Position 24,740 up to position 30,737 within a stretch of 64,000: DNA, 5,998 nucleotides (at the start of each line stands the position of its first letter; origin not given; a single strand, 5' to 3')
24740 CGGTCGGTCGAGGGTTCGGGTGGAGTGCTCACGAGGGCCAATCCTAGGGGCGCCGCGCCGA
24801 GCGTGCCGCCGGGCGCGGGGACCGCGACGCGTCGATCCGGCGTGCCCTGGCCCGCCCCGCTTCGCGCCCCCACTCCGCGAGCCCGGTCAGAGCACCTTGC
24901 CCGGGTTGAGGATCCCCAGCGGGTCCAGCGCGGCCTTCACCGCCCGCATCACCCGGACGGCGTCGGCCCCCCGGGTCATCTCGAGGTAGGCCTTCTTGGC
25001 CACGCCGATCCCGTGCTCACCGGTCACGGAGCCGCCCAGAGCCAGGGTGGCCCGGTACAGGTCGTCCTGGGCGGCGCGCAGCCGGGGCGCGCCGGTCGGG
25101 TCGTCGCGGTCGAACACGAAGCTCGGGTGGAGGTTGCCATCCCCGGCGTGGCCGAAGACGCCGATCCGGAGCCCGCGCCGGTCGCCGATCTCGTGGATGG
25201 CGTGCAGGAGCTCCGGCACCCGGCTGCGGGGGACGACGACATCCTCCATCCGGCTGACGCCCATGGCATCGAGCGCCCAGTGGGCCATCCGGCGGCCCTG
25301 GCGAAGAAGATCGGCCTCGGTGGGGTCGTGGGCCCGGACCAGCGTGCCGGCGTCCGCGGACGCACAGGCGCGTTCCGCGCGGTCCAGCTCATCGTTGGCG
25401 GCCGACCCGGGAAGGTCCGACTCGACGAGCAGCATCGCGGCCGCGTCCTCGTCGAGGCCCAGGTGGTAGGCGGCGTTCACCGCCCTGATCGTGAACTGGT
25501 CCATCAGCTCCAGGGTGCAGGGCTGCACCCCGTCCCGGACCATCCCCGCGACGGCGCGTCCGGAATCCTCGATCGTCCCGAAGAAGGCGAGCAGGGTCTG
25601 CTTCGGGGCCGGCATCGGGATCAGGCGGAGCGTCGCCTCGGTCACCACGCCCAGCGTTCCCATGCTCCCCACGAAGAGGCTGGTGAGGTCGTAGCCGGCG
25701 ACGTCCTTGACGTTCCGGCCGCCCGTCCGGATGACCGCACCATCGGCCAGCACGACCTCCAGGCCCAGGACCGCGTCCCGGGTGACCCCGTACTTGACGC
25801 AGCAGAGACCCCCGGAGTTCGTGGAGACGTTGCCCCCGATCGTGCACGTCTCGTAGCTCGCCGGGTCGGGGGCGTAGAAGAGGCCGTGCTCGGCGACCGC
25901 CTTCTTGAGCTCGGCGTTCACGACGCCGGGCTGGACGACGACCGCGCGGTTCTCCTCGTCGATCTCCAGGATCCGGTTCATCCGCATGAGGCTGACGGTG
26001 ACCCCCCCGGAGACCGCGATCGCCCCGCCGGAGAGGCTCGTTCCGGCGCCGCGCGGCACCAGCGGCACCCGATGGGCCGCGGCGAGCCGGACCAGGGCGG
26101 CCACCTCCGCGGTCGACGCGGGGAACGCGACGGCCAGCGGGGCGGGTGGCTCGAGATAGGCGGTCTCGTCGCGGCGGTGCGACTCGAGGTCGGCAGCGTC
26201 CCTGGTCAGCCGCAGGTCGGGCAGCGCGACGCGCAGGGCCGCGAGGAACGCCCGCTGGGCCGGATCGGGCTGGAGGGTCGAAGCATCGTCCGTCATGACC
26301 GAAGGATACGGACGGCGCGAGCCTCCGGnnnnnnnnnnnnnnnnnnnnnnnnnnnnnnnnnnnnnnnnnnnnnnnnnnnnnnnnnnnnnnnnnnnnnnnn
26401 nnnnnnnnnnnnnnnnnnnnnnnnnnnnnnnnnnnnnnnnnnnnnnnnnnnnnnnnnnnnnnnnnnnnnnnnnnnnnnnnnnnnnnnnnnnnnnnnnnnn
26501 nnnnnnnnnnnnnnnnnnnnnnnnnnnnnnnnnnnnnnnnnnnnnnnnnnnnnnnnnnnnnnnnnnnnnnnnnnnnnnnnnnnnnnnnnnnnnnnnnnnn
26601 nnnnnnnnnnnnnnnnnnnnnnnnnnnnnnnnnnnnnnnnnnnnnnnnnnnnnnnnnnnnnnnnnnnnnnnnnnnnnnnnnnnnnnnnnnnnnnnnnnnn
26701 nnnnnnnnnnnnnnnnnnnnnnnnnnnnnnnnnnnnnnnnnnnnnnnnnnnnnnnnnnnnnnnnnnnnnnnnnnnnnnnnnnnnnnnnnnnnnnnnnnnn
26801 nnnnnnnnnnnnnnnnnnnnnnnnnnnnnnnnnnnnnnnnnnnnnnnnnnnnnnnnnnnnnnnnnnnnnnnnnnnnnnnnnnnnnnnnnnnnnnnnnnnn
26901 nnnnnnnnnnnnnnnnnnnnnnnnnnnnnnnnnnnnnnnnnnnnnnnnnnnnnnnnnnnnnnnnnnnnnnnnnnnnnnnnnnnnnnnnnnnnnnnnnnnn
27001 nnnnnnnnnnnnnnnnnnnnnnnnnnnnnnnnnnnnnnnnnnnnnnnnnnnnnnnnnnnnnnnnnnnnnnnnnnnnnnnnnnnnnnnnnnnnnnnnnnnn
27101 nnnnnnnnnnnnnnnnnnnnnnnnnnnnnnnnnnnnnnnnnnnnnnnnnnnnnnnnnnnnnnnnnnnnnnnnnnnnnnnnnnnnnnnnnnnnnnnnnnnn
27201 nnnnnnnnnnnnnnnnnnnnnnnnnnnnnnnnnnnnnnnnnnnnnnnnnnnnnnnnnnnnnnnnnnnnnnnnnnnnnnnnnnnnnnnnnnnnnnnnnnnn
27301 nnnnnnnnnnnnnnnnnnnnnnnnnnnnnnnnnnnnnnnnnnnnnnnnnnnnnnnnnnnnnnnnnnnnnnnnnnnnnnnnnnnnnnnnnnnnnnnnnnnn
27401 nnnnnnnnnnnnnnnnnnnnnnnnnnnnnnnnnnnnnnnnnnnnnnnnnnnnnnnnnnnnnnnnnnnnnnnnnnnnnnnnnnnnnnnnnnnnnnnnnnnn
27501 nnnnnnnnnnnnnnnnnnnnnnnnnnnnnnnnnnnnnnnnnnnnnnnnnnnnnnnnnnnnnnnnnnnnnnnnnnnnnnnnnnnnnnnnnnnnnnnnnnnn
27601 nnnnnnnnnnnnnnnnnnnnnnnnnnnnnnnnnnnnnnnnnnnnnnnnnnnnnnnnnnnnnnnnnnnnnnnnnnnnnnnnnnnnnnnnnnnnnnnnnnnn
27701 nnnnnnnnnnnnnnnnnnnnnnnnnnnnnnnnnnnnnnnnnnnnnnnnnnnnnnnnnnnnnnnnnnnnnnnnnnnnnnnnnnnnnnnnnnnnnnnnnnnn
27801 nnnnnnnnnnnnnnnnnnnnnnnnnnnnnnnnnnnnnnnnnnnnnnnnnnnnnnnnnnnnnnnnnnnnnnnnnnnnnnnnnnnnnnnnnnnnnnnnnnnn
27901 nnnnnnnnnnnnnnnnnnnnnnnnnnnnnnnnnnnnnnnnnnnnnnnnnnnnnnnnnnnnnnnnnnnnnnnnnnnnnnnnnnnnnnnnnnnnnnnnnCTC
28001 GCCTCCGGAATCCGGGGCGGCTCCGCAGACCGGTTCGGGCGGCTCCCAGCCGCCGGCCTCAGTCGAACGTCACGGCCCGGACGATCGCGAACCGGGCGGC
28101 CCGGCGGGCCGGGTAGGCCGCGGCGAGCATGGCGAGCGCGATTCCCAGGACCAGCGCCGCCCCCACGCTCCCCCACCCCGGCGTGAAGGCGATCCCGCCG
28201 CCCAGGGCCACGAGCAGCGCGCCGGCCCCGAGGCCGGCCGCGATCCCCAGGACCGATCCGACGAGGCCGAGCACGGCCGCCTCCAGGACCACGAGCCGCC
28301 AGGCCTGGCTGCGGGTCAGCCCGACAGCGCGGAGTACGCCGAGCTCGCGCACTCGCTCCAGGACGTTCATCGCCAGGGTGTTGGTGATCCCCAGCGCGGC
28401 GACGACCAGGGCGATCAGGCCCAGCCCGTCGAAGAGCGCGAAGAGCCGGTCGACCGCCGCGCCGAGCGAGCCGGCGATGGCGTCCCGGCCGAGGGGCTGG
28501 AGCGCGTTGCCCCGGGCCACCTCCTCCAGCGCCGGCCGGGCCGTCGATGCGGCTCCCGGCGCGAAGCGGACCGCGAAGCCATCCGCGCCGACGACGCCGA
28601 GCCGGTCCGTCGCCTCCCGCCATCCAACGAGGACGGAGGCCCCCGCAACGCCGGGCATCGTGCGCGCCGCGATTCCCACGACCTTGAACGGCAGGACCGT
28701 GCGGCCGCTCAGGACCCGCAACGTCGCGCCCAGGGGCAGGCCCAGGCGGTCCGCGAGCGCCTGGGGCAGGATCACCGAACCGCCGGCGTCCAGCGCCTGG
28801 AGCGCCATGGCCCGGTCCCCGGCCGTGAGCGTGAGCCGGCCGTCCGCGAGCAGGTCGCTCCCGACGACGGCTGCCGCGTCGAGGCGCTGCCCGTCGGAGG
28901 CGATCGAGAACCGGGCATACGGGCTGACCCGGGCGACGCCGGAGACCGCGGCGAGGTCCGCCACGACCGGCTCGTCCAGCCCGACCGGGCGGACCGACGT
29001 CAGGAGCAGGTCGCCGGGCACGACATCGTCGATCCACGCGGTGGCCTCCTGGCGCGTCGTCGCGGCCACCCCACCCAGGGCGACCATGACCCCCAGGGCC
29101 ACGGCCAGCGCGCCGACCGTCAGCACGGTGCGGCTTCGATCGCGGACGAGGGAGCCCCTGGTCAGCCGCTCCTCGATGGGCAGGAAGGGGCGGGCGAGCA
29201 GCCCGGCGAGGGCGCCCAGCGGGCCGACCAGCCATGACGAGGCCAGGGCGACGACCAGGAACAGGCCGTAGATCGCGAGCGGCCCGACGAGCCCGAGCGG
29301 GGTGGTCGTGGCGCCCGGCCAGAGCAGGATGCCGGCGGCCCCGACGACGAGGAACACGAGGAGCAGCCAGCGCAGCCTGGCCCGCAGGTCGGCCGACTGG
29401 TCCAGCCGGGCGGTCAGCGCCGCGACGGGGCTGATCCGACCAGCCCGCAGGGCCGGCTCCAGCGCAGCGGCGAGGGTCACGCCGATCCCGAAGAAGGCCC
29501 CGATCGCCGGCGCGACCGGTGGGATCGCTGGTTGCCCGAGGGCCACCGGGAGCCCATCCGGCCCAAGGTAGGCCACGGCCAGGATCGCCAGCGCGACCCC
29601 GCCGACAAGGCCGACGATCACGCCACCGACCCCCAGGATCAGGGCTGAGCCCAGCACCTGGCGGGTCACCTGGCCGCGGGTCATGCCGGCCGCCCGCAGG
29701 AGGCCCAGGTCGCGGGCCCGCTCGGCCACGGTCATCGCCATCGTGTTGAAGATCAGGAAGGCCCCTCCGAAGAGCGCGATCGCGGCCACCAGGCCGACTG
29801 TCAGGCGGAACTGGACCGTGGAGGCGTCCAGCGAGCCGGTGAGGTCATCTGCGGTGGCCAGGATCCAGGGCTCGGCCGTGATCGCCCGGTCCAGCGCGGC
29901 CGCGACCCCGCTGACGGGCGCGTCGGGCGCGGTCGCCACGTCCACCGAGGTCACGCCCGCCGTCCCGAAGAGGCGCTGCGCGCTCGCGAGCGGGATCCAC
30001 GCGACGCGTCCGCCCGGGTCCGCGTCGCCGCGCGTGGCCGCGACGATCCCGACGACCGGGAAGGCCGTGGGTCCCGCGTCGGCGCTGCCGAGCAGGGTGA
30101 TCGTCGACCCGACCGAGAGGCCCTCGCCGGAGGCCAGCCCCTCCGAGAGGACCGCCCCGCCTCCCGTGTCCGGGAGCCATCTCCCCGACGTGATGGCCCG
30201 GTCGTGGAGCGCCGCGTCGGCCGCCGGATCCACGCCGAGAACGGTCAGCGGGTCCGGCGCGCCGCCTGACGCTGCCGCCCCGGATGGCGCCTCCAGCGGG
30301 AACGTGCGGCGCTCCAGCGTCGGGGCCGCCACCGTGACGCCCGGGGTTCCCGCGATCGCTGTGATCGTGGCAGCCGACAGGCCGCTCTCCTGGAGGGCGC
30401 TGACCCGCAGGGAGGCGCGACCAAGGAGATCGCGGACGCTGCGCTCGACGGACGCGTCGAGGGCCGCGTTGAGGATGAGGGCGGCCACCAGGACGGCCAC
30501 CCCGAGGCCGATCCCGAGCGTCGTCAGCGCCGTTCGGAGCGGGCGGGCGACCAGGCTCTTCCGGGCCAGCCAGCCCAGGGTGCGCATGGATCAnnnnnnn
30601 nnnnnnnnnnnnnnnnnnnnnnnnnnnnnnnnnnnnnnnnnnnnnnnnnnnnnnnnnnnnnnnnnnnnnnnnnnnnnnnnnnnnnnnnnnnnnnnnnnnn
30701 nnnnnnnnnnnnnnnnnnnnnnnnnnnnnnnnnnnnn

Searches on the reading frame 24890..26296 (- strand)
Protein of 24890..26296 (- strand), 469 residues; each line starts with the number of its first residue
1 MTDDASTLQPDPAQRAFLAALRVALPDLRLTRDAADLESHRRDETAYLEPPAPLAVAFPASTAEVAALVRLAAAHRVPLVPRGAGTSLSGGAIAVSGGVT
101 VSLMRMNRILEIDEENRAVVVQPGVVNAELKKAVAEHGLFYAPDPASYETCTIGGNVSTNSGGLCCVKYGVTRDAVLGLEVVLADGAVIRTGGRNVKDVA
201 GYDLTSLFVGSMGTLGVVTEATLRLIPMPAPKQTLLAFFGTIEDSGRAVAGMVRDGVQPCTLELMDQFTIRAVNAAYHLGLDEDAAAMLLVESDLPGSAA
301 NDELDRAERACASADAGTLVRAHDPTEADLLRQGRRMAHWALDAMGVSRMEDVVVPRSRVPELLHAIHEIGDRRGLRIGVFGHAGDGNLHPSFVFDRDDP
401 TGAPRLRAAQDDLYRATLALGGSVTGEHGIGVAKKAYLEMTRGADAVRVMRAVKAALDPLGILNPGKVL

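Call 57: search_protein_families(library=pfam, proteins=[window:24890-26296:-], max_evalue=0.00001)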
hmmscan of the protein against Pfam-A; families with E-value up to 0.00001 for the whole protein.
window:24890-26296:- (469 aa): 2 families
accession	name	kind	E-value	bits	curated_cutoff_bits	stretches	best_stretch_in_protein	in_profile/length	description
PF02913.24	FAD-oxidase_C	-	2.8e-64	217.6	21.2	1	229-468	2-248/248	FAD linked oxidases, C-terminal domain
PF01565.28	FAD_binding_4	-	2.3e-48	163.8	26.4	1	53-192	1-139/139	FAD binding domain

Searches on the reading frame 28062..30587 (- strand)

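Call 57: search_protein_families(library=pfam, proteins=[window:28062-30587:-], max_evalue=0.00001)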
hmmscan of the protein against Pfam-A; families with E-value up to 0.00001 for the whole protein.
window:28062-30587:- (842 aa): 2 families
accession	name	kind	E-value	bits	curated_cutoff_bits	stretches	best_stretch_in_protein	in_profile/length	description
PF02687.27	FtsX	-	4.6e-34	117.5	25.5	2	723-833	4-118/120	FtsX-like permease C-terminal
PF12704.14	MacB_PCD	-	8.8e-29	101.7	27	2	19-234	1-206/207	MacB-like periplasmic core domain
